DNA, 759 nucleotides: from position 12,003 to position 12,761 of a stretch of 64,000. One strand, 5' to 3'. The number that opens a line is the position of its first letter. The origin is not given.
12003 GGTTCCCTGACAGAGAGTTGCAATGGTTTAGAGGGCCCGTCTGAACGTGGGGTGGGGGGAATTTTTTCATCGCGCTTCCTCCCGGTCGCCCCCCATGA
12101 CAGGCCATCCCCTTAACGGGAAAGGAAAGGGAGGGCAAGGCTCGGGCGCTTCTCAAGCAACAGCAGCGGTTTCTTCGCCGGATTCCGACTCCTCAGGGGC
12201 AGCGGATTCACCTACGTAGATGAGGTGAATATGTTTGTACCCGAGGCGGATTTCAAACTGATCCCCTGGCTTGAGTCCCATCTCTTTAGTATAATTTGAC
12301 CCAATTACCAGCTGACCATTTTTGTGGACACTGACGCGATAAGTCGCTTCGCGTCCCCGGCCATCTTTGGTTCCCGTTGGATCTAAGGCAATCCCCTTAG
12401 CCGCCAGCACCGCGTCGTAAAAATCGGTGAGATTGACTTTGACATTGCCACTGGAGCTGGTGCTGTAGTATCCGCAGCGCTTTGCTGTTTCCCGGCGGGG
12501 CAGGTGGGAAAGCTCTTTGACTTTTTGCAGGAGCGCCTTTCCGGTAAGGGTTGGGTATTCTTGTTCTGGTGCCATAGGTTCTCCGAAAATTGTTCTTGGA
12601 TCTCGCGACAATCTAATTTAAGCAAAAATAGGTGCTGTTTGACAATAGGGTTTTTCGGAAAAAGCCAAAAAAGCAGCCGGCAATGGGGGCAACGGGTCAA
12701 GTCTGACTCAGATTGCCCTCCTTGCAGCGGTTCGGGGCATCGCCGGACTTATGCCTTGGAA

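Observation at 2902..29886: MITE-like family A: about 8 copies of a 105-170 bp element with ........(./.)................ termini and a perfect internal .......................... hairpin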

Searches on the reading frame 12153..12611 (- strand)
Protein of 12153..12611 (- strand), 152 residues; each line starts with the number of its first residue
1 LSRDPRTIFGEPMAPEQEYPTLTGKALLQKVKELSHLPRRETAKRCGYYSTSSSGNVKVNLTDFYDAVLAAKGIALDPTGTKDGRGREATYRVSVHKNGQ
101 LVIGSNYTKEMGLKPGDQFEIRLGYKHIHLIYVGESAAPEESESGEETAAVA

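Call 73: search_protein_families(library=pfam, proteins=[window:12153-12611:-], max_evalue=0.0001)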
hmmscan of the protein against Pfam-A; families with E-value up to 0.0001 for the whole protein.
window:12153-12611:- (152 aa): 1 family
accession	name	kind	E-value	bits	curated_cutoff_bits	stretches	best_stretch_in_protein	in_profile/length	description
PF14250.11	AbrB-like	-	6.7e-33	113.1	25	1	63-130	1-70/70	AbrB-like transcriptional regulator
